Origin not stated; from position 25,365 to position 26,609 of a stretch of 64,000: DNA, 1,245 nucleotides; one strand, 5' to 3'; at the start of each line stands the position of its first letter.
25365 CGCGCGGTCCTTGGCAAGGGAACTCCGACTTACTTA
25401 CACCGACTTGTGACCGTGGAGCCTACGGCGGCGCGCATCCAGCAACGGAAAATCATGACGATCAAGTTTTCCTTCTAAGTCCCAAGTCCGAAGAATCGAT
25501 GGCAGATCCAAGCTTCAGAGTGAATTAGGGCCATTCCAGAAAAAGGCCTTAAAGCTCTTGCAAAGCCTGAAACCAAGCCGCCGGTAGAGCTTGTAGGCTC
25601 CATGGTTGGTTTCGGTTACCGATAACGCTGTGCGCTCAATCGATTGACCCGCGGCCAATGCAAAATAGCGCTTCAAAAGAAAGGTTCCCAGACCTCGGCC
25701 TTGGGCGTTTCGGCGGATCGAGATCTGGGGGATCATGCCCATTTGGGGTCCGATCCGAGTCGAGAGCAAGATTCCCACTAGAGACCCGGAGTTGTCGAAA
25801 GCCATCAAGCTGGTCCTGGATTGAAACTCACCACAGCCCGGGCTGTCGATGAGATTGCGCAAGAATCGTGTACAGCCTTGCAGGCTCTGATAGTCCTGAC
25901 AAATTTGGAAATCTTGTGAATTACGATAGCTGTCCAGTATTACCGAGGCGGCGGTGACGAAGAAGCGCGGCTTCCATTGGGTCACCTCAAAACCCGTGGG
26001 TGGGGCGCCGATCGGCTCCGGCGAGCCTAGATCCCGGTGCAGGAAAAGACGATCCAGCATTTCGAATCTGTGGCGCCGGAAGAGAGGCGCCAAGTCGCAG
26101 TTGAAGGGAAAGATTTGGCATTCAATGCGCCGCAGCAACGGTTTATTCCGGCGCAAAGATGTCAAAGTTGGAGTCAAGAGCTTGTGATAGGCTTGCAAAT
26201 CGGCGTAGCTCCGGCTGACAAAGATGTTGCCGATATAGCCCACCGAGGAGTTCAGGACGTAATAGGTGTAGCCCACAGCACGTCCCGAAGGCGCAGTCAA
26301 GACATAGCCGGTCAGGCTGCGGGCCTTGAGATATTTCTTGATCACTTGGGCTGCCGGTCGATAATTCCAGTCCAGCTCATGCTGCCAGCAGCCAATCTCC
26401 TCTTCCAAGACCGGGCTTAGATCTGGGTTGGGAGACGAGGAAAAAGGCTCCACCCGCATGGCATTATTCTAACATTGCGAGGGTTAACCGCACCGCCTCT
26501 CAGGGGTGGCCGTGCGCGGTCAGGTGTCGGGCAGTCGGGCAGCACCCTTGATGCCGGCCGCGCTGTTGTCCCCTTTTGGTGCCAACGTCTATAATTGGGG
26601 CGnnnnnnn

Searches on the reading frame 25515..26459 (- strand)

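Call 7: search_protein_families(library=pfam, proteins=[window:25515-26459:-], max_evalue=0.01)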
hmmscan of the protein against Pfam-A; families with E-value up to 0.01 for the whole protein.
window:25515-26459:- (314 aa): 4 families
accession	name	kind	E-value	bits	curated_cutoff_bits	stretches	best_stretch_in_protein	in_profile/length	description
PF00583.31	Acetyltransf_1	-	4.8e-16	59.5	20.7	1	214-297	32-116/116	Acetyltransferase (GNAT) family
PF13673.13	Acetyltransf_10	-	1.8e-09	38.1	23.6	1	211-301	25-111/128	Acetyltransferase (GNAT) domain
PF13508.13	Acetyltransf_7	-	2.3e-07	31.5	27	1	222-298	10-83/84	Acetyltransferase (GNAT) domain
PF08445.16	FR47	-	2e-06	28.1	22.1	1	230-300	11-80/86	FR47-like protein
